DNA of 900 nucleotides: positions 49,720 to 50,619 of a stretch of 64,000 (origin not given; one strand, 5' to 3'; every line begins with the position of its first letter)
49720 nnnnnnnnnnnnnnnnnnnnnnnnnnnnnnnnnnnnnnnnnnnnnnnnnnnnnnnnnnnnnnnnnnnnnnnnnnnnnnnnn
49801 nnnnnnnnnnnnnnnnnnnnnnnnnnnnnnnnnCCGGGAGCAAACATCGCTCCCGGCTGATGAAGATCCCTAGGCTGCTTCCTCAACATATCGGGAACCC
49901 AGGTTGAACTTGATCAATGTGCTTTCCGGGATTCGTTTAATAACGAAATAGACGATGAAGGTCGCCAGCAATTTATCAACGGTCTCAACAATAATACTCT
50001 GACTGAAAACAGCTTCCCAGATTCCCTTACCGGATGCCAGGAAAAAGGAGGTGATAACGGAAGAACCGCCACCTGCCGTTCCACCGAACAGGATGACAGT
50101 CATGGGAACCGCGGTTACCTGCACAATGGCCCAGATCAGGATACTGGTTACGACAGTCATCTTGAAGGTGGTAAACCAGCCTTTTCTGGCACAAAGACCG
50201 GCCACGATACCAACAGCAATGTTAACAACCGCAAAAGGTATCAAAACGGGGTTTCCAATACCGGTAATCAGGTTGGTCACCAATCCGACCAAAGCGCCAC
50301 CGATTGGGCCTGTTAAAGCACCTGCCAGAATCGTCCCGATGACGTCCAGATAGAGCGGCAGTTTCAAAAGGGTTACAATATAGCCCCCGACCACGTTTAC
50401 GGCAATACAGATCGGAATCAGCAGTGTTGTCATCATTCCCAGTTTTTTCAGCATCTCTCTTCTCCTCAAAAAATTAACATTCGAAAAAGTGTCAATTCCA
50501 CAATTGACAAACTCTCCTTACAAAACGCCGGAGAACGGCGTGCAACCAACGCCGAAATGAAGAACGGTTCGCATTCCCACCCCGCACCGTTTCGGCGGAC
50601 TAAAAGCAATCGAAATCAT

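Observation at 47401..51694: ECF transporter (S-T-A-A') co-oriented with a nucleoside hydrolase, near ribokinase and GntR: candidate nucleoside/queuosine-type salvage module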

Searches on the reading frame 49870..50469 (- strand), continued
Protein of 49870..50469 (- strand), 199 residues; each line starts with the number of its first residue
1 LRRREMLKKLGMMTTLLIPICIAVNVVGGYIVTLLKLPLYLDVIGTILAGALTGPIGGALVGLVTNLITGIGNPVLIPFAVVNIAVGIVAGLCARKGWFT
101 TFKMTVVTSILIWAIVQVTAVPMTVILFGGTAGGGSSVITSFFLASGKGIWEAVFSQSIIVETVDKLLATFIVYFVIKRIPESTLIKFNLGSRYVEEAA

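Call 97: search_protein_representatives(alignment_id=A1)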
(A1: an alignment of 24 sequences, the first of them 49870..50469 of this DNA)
Query: 24 sequences, 204 profile positions. Proteins with E-value up to 0.001 (for the whole library): 3113; up to 1e-10: 1931; up to 1e-30: 230. The best 150 are listed.
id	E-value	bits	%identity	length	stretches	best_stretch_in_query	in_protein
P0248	2.4e-78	278.7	-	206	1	2-199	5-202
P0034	9.3e-76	270.3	-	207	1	2-202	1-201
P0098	1.4e-75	269.7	-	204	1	6-200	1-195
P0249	2.0e-70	252.9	-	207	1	3-201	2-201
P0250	2.5e-70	252.6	-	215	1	4-199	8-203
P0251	1.9e-67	243.1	-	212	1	4-196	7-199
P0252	1.6e-65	236.9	-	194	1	6-196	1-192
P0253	6.5e-64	231.6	-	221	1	1-161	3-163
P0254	8.8e-64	231.2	-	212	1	2-200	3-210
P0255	3.5e-62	225.9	-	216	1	3-198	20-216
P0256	3.7e-61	222.6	-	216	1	5-192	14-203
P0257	1.7e-60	220.4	-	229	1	5-193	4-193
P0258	1.3e-58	214.2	-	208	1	44-198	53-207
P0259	5.7e-58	212.2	-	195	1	5-189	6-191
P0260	1.3e-57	211.1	-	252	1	4-199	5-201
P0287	1.7e-48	181.3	-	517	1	5-200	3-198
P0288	1.9e-48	181.0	-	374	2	18-180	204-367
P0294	2.8e-45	170.7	-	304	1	6-193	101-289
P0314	1.2e-40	155.6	-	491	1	9-192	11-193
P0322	1.4e-39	152.2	-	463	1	9-190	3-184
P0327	6.6e-39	149.9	-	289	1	10-192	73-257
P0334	1.4e-38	148.9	-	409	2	7-101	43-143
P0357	4.9e-37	143.8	-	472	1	17-193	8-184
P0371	3.1e-36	141.2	-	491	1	14-192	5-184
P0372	4.3e-36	140.7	-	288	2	16-195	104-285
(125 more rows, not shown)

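Call 98: search_protein_families(library=pfam, proteins=[P0287, P0314, P0322, P0357, P0371, P0288, P0294, P0327, P0334, P0372], max_evalue=0.001)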
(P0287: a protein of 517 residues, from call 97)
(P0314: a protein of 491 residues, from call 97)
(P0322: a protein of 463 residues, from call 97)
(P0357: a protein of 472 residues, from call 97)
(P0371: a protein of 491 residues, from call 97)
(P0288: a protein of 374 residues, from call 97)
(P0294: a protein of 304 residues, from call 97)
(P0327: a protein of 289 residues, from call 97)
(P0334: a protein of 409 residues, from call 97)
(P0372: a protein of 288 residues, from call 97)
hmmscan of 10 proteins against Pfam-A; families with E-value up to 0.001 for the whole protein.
P0287 (517 aa): 1 family
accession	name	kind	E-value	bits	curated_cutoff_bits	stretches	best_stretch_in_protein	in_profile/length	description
PF02361.21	CbiQ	-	2.2e-13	50.8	25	1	283-475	17-210/216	Cobalt transport protein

P0314 (491 aa): 3 families
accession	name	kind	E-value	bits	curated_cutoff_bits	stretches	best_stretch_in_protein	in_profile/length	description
PF02361.21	CbiQ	-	7.3e-16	58.9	25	1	236-458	3-212/216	Cobalt transport protein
PF12822.12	ECF_trnsprt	-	3.7e-09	37.3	30.7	1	16-150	2-141/169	ECF transporter, substrate-specific component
PF17647.6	DUF5518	-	0.0007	20.1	27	1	60-141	7-86/116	Family of unknown function (DUF5518)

P0322 (463 aa): 1 family
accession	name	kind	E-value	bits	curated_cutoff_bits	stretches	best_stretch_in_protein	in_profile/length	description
PF02361.21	CbiQ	-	5.2e-18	65.9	25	1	234-435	13-213/216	Cobalt transport protein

P0357 (472 aa): 1 family
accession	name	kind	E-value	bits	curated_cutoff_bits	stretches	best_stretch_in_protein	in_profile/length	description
PF02361.21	CbiQ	-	1.5e-12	48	25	1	229-420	11-195/216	Cobalt transport protein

P0371 (491 aa): 1 family
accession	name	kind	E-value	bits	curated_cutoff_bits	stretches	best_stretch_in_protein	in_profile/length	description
PF02361.21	CbiQ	-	1.2e-16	61.4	25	1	245-455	22-210/216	Cobalt transport protein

P0288 (374 aa): 1 family
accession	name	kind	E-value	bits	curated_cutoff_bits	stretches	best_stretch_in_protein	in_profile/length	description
PF12822.12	ECF_trnsprt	-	1.4e-05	25.6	30.7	0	210-360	12-169/169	ECF transporter, substrate-specific component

P0294 (304 aa): 1 family
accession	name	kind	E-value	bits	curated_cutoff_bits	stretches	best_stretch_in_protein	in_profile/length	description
PF12822.12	ECF_trnsprt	-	1.1e-06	29.2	30.7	1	111-272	4-168/169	ECF transporter, substrate-specific component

P0327 (289 aa): 1 family
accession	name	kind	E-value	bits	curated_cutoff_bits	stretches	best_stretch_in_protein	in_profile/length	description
PF10445.14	DUF2456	-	0.00086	19.8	25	1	126-191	26-93/95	Protein of unknown function (DUF2456)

P0334 (409 aa): 1 family
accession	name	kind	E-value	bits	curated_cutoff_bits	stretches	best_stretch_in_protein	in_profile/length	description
PF12822.12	ECF_trnsprt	-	0.00078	19.9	30.7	1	51-205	3-141/169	ECF transporter, substrate-specific component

P0372 (288 aa): 0 families

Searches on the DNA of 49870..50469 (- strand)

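Call 31: search_rna_families(sources=[L001, L004, L005, L009, L024, L026, L027, L044, L050], threshold=gathering)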
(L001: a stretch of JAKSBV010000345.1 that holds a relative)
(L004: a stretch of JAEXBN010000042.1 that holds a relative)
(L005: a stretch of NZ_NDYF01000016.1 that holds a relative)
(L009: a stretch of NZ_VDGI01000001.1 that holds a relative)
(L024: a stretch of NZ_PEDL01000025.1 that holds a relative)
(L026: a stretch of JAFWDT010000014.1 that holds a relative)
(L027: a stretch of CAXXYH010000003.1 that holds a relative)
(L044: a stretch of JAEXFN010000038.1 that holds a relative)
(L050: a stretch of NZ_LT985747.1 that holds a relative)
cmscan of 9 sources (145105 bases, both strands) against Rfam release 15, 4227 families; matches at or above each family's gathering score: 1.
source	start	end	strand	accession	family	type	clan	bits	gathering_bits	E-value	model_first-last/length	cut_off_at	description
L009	592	908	-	RF00230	T-box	Cis-reg; leader;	-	101.1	93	8.8e-21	1-219/219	no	T-box leader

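Call 66: search_rna_families(sources=[L084, L085, L086, L087, L088, L089, L090, L091, L092], threshold=gathering)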
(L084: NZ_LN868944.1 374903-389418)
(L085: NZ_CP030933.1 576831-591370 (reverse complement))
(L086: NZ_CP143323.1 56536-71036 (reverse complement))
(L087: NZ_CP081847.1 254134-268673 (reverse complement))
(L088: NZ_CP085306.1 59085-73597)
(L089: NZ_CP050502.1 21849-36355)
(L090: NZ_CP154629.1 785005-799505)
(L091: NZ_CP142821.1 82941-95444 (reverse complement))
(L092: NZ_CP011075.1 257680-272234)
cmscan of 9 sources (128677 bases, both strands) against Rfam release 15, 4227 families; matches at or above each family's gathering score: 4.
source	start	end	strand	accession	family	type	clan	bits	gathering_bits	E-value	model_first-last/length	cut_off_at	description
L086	3833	4034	-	RF02004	group-II-D1D4-5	Intron;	CL00102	173.5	34.5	4.8e-39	1-201/201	no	Group II catalytic intron D1-D4-5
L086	1661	1745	-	RF00029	Intron_gpII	Intron;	-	61.7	40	2.1e-09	1-77/77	no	Group II catalytic intron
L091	4869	4913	+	RF00522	PreQ1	Cis-reg; riboswitch;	-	47.1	39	3.9e-06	1-45/45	no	PreQ1 (pre queuosine) riboswitch aptamer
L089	5914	5958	+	RF00522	PreQ1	Cis-reg; riboswitch;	-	45.5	39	1e-05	1-45/45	no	PreQ1 (pre queuosine) riboswitch aptamer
